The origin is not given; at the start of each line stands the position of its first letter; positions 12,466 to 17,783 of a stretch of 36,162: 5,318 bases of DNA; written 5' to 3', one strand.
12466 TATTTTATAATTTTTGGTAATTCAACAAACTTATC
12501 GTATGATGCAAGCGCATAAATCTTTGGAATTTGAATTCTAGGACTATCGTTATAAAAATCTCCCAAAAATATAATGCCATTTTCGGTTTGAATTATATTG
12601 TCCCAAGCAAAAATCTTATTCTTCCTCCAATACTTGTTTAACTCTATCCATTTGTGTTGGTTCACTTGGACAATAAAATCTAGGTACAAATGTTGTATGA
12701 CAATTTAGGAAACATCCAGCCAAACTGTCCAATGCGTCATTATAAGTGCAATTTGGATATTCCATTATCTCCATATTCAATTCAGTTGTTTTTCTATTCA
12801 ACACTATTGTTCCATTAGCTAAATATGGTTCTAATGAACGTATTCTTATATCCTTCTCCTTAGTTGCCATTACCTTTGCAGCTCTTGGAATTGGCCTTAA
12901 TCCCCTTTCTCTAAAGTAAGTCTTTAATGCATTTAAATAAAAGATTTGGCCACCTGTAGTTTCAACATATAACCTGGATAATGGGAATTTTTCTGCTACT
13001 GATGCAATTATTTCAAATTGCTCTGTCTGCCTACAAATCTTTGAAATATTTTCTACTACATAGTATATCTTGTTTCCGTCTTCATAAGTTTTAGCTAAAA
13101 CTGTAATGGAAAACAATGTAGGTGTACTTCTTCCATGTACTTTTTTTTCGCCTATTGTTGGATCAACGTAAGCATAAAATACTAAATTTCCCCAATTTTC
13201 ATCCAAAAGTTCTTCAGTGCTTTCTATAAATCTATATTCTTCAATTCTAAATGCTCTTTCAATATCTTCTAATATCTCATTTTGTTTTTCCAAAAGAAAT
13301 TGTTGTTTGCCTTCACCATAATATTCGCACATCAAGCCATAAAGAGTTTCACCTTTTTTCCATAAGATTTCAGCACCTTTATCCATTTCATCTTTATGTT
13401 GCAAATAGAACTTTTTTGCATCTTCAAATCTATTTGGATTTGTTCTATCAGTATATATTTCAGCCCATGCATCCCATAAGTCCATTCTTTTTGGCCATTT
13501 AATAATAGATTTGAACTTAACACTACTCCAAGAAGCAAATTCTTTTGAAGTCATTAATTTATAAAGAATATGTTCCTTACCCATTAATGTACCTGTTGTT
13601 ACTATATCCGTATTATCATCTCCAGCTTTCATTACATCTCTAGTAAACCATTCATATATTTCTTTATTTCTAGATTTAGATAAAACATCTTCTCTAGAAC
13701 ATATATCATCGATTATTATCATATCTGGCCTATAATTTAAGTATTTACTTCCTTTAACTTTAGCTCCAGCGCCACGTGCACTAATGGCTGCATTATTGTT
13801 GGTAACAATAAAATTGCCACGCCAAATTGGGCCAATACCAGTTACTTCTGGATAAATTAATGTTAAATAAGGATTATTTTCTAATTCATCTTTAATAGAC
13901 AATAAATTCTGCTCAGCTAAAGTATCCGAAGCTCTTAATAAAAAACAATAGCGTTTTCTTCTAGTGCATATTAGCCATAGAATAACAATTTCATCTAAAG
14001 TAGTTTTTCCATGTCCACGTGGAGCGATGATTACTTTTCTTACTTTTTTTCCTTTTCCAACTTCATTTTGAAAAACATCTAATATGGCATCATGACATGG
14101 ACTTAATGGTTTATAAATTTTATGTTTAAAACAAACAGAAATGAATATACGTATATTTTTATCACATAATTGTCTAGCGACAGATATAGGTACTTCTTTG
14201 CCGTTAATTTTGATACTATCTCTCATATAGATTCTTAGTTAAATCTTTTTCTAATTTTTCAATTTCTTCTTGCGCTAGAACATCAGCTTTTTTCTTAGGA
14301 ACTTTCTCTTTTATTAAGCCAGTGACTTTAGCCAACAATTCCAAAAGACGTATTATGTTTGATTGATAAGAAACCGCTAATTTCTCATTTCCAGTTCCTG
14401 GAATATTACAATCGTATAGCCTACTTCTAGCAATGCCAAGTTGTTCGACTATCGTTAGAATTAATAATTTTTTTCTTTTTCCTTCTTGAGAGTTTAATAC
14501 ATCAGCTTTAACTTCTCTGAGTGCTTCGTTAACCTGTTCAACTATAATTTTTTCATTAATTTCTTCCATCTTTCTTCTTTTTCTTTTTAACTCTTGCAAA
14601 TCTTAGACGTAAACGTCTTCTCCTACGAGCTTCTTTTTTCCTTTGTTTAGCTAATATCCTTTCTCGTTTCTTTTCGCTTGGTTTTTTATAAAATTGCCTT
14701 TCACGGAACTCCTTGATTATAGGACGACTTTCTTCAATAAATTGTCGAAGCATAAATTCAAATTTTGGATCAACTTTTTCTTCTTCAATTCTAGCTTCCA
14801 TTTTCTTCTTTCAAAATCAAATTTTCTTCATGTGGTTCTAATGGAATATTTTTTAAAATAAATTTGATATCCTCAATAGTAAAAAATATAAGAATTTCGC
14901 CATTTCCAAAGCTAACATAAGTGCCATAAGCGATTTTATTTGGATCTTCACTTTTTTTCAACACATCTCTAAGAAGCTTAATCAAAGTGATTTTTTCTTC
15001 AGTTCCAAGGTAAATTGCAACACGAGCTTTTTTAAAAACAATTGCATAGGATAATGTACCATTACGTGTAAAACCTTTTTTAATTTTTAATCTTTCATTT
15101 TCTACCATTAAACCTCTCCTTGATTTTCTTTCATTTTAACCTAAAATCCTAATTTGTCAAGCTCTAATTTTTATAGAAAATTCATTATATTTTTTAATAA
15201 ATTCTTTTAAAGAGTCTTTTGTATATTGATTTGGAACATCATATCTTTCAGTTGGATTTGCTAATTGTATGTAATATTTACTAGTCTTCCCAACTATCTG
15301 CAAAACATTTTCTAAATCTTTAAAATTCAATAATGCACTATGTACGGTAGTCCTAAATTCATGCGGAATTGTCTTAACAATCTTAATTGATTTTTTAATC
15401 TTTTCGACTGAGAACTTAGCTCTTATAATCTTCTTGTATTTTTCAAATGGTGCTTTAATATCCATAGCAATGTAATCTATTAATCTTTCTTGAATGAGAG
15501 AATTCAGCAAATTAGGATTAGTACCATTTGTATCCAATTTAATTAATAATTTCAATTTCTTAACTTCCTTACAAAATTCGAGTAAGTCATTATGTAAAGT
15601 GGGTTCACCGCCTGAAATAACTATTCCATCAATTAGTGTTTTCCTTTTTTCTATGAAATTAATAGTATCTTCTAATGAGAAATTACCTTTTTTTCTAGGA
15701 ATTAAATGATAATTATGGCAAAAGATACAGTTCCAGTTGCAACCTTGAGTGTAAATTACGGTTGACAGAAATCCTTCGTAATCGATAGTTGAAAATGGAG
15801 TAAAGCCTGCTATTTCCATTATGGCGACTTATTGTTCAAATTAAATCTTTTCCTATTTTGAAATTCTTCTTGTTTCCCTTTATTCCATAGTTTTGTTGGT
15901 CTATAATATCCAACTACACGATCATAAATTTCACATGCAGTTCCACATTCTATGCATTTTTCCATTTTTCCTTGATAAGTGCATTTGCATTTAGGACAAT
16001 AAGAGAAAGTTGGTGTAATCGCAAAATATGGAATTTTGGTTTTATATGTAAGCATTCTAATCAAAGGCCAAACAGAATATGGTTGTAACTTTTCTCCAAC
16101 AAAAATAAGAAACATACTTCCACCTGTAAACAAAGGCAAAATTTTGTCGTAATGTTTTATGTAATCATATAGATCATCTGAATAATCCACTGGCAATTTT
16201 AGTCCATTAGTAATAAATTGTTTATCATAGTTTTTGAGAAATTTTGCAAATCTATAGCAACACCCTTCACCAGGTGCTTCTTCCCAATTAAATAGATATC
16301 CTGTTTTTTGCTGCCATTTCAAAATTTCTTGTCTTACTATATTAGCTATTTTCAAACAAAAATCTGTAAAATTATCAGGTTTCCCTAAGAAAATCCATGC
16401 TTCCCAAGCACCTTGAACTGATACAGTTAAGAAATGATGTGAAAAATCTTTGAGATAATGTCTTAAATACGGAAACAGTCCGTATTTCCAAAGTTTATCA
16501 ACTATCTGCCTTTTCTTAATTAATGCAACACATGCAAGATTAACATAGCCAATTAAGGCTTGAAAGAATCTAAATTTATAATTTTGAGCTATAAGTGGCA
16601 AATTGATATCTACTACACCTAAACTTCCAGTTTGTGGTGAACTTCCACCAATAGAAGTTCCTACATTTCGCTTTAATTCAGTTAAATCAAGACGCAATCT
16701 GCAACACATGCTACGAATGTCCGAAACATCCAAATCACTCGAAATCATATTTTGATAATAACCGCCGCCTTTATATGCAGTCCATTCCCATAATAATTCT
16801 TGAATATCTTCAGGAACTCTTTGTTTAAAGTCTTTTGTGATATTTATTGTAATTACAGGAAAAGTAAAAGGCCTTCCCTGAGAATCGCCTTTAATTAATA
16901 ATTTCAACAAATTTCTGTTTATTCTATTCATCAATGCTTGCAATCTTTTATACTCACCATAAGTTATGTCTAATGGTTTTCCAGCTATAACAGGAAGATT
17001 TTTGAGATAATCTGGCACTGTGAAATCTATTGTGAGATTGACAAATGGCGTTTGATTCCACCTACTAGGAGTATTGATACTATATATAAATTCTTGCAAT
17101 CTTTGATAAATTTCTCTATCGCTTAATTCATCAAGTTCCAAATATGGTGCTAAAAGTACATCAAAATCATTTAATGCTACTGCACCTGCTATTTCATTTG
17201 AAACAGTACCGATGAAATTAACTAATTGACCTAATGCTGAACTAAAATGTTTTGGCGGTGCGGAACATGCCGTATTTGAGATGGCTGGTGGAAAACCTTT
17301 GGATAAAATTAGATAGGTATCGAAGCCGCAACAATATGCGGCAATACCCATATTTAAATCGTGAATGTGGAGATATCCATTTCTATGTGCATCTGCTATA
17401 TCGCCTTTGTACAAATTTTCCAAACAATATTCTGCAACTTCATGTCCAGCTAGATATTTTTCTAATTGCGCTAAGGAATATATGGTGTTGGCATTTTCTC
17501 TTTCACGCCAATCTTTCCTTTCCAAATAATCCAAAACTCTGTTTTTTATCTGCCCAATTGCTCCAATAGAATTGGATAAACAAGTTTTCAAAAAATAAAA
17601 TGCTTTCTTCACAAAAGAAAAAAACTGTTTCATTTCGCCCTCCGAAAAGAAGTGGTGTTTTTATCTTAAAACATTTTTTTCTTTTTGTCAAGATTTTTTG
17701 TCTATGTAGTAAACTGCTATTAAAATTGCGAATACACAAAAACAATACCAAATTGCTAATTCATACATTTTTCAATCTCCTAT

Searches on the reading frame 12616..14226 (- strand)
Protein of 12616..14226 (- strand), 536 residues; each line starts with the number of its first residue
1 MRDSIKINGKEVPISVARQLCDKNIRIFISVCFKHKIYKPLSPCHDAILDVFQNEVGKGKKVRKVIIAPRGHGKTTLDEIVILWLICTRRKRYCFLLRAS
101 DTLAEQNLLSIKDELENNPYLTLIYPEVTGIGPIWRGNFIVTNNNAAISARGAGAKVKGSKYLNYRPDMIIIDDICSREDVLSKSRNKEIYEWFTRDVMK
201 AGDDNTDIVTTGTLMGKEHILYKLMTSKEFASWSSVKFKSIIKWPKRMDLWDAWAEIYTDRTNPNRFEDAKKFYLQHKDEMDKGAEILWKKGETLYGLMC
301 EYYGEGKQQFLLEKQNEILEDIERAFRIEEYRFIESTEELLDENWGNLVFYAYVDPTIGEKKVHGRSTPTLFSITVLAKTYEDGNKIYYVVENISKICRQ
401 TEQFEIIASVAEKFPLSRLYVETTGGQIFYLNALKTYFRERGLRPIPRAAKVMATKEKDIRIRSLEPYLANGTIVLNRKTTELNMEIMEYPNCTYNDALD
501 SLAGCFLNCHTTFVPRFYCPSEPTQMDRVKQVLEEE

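Call 12: search_protein_families(library=pfam, proteins=[window:12616-14226:-], max_evalue=0.01)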
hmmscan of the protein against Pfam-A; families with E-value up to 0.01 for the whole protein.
window:12616-14226:- (536 aa): 1 family
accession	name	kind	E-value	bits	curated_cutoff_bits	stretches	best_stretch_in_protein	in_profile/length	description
PF03237.21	Terminase_6N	-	0.00087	19.4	22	0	66-243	2-166/215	Terminase large subunit, T4likevirus-type, N-terminal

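Call 13: search_protein_families(library=phrogs, proteins=[window:12616-14226:-], max_evalue=0.001)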
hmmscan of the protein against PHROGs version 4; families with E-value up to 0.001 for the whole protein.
window:12616-14226:- (536 aa): 4 families
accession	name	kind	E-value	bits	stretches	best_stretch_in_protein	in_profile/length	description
phrog_38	-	head and packaging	9.1e-65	220.7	1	17-512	266-706/760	terminase large subunit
phrog_4758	-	head and packaging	3.3e-12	47.3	1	22-241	17-236/243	terminase large subunit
phrog_14112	-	unknown function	3.4e-11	44.1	1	40-200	81-245/247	-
phrog_5573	-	head and packaging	1.2e-06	29.2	1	385-507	109-232/250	terminase large subunit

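Call 20: find_related_loci(query=window:12616-14226:-, collection=viral_contigs, flank=10000)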
Query window:12616-14226:- (536 aa) in viral_contigs; peptide patterns used: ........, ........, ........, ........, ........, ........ (x = any residue, [..] = any of these).
8 stretches matched a pattern; 1 encode a relative of the query (tblastn E <= 1e-3); 1 distinct loci.
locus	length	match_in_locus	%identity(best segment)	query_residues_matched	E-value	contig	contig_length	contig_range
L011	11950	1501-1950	29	70-218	1e-8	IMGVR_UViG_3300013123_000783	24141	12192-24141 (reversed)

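Call 21: search_dna_similar(query=window:12616-14226:-, collection=phages, mode=protein, max_rows=15)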
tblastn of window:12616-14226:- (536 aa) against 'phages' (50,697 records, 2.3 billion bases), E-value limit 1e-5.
Records with a match: 328; places in all: 328; records where one place covers at least 80% of the query: 279.
Best place of each record, by identity: <60% 328.
By first word of the organism name: Pseudomonas 137; Ralstonia 98; Bacteriophage 19; Paenibacillus 13; Bacillus 12; Leptospira 5; Burkholderia 4; Clostridium 4; Microbacterium 4; Rhodobacter 3; and 21 more.
By host as written in the record: Ralstonia solanacearum 70; - 48; Pseudomonas aeruginosa 47; Pseudomonas aeruginosa PA14 32; Paenibacillus larvae 11; Ralstonia solanacearum Race 3, Biovar 1 6; Bacillus alcalophilus CGMCC 1.3604 3; Helicobacter pullorum 3; and 87 more.
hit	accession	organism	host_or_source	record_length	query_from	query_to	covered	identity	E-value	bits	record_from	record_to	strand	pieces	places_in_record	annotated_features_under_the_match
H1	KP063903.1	Bacillus phage BalMu-1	Bacillus alcalophilus CGMCC 1.3604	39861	13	502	91%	30.3%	6e-53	199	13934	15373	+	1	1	hypothetical protein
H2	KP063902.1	Bacillus phage BalMu-1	Bacillus alcalophilus CGMCC 1.3604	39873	13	502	91%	30.3%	6e-53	199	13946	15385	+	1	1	hypothetical protein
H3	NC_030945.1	Bacillus phage BalMu-1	Bacillus alcalophilus CGMCC 1.3604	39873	13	502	91%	30.3%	6e-53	199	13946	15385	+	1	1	terminase large subunit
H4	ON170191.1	Ralstonia phage YO108_2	Ralstonia solanacearum T328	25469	18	500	90%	30.3%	1e-52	199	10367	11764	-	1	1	record has no annotation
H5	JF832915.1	Haemophilus phage SuMu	Haemophilus parasuis 34086b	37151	13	515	94%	28.9%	6e-57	211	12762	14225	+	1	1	terminase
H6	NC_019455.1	Haemophilus phage SuMu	Haemophilus parasuis 34086b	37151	13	515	94%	28.9%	6e-57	211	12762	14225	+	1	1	terminase large subunit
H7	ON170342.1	Ralstonia phage YO374_1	Ralstonia solanacearum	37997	18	500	90%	29.7%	1e-52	198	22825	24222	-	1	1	record has no annotation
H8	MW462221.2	Campylobacter phage CAM-P21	Campylobacter coli CAN 10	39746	66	511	83%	31.6%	2e-56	210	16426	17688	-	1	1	hypothetical protein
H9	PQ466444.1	Pseudomonas phage VAC1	Pseudomonas aeruginosa PA14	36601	18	515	93%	28.2%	9e-54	202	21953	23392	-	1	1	hypothetical protein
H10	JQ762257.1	Pseudomonas phage MP42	Pseudomonas aeruginosa PA14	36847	18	515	93%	28.2%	9e-54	202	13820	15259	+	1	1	phage uncharacterized protein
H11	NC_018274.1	Pseudomonas phage MP42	Pseudomonas aeruginosa PA14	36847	18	515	93%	28.2%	9e-54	202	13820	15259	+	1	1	terminase large subunit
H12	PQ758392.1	Pseudomonas phage PA38/1329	Pseudomonas aeruginosa 147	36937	18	515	93%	28.2%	9e-54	202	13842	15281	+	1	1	hypothetical protein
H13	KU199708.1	Pseudomonas phage JBD69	Pseudomonas aeruginosa PA14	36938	18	515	93%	28.2%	9e-54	202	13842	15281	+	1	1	hypothetical protein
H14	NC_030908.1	Pseudomonas phage JBD69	Pseudomonas aeruginosa PA14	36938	18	515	93%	28.2%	9e-54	202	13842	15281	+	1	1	terminase large subunit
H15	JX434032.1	Pseudomonas phage JBD30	-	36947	18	515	93%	28.2%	9e-54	202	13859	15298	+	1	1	hypothetical protein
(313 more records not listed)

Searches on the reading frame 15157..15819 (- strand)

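Call 12: search_protein_families(library=pfam, proteins=[window:15157-15819:-], max_evalue=0.01)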
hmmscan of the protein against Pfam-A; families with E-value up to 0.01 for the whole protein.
window:15157-15819:- (220 aa): 2 families
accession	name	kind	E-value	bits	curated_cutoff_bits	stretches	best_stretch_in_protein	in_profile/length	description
PF04055.27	Radical_SAM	-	1.2e-21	78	29.5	1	21-150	1-138/166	Radical SAM superfamily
PF13353.11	Fer4_12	-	2.8e-11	44.3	22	1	20-137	8-129/137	4Fe-4S single cluster domain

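Call 13: search_protein_families(library=phrogs, proteins=[window:15157-15819:-], max_evalue=0.001)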
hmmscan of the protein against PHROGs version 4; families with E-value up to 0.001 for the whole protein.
window:15157-15819:- (220 aa): 7 families
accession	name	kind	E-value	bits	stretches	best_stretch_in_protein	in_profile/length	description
phrog_2076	-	moron, auxiliary metabolic gene and host takeover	1.3e-15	58.6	1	14-193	28-213/247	QueE-like radical SAM domain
phrog_626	-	DNA, RNA and nucleotide metabolism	1.1e-12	48.9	1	1-150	1-156/164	anaerobic ribonucleotide reductase small subunit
phrog_13987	-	other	1e-09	39.1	1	21-200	19-185/274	radical SAM domain-containing protein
phrog_21308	-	other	2.8e-06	26.7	1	25-180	421-587/735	radical SAM domain-containing protein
phrog_15140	-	other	2.7e-05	24.3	1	19-99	89-170/366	radical SAM domain-containing protein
phrog_1802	-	other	8.1e-05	22.7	1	21-162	48-208/556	radical SAM domain-containing protein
phrog_16999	-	other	0.00059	20.5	1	23-109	17-100/288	Fe-S oxidoreductase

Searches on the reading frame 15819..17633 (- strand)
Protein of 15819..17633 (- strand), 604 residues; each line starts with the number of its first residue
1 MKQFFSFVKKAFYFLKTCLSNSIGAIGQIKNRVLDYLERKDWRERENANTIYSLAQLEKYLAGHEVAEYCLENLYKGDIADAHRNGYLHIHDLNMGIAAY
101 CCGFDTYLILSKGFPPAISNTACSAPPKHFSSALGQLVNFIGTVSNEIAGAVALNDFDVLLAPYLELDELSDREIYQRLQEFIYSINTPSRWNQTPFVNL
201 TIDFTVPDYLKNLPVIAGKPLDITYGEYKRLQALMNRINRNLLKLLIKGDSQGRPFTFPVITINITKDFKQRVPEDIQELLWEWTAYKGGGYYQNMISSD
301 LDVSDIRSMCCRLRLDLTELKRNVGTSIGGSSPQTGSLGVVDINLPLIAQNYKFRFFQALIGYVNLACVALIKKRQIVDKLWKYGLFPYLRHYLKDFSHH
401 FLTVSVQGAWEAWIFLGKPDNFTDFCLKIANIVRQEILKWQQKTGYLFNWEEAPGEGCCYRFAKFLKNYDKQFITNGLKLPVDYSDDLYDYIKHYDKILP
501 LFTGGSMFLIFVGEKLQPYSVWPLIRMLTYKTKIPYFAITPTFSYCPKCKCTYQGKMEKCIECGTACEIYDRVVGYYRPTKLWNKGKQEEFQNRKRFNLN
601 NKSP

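Call 12: search_protein_families(library=pfam, proteins=[window:15819-17633:-], max_evalue=0.01)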
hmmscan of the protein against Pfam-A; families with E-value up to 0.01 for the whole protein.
window:15819-17633:- (604 aa): 1 family
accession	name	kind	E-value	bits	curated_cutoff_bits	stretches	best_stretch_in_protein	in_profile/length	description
PF13597.11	NRDD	-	1.7e-136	456.6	26.2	1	46-597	1-562/562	Anaerobic ribonucleoside-triphosphate reductase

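Call 13: search_protein_families(library=phrogs, proteins=[window:15819-17633:-], max_evalue=0.001)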
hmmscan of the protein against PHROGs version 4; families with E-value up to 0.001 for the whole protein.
window:15819-17633:- (604 aa): 3 families
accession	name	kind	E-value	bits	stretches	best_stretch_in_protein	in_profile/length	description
phrog_487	-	moron, auxiliary metabolic gene and host takeover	3.9e-57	194.9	1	33-597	109-712/718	NrdD-like anaerobic ribonucleotide reductase large subunit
phrog_25611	-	DNA, RNA and nucleotide metabolism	8.1e-19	68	2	325-597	686-973/978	anaerobic ribonucleoside reductase large subunit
phrog_4218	-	DNA, RNA and nucleotide metabolism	1.5e-15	58.1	1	423-595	141-330/333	anaerobic ribonucleoside reductase large subunit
